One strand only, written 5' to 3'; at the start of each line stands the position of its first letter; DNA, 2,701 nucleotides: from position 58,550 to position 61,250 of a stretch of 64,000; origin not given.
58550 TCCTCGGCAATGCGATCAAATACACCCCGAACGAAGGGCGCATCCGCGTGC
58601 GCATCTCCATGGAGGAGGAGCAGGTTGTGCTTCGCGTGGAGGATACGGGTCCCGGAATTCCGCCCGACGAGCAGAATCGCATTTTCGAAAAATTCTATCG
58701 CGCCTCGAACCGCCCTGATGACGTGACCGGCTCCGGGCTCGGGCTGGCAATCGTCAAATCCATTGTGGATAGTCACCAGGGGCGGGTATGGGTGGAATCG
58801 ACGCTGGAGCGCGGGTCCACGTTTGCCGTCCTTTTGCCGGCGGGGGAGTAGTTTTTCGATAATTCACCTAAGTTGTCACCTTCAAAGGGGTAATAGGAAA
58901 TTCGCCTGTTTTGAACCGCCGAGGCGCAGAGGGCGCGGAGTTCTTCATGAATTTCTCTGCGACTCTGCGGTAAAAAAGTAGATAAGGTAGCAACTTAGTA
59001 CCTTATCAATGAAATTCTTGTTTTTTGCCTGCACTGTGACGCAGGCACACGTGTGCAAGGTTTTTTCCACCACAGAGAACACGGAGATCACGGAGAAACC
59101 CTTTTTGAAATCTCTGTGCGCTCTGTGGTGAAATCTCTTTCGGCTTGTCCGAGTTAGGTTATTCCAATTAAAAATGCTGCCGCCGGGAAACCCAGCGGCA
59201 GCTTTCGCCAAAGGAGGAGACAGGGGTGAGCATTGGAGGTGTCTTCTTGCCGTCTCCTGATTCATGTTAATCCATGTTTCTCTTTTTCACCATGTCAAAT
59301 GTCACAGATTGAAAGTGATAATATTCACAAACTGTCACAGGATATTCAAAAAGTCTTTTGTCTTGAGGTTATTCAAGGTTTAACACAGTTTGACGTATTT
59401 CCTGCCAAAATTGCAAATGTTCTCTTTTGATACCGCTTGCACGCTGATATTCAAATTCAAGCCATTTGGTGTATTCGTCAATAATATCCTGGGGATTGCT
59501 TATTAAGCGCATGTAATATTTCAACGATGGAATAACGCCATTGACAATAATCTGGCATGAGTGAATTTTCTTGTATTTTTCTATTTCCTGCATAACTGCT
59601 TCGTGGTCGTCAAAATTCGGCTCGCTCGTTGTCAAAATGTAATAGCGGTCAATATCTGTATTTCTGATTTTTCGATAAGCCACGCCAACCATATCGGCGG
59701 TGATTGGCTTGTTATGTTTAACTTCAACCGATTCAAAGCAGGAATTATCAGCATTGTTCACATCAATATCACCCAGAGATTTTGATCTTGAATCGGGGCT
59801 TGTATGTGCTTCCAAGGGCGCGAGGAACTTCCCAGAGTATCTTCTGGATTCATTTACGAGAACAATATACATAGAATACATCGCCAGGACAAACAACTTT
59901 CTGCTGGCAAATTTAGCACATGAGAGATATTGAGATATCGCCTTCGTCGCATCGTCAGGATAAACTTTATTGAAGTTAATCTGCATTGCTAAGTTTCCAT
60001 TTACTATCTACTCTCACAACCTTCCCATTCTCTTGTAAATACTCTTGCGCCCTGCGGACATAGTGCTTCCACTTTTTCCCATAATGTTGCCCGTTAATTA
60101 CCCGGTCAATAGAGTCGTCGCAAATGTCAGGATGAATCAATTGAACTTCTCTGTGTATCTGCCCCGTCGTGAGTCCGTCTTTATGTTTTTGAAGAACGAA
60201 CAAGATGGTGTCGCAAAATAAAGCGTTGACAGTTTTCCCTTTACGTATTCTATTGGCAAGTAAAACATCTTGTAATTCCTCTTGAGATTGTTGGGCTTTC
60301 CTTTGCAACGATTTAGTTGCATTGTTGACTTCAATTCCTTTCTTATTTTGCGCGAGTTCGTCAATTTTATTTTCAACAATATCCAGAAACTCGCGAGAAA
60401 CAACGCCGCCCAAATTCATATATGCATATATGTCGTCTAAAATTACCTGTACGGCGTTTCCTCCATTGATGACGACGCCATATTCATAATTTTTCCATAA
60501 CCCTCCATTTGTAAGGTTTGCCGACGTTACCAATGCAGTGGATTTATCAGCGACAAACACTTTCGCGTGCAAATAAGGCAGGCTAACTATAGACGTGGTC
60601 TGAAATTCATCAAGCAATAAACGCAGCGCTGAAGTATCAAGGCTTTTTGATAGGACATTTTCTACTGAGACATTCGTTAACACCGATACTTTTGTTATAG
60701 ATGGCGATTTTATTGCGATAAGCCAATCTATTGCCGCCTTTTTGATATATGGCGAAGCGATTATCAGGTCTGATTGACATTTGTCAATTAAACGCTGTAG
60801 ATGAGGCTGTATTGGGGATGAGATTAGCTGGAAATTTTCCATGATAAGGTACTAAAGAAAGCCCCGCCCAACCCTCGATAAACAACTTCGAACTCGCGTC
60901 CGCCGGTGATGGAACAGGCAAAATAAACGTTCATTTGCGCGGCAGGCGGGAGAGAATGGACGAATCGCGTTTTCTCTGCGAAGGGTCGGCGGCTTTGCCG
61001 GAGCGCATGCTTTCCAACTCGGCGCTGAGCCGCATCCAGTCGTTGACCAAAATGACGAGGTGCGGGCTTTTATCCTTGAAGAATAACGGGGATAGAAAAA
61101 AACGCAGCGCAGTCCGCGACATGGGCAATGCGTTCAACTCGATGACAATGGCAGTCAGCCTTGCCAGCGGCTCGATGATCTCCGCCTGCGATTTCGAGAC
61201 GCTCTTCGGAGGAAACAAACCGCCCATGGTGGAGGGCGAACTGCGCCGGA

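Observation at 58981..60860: AT-rich islet with two overlapping nuclease genes and no methyltransferase: candidate stand-alone defence system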

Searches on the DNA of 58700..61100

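Call 62: search_rna_families(source=window, start=58700, end=61100, threshold=evalue, max_evalue=1)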
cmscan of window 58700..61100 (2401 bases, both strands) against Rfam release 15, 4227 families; matches with E-value up to 1: 2.
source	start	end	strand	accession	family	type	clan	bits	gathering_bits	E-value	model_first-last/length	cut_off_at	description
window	59176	59202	-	RF03131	L25-Gammaproteobacteria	Cis-reg; leader;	-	21.5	34.1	0.17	1-26/26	no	L25-Gammaproteobacteria ribosomal protein leader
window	59061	59136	+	RF03609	mir-5470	Gene; miRNA;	-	21.2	98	0.43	1-81/81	no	mir-5470 microRNA precursor family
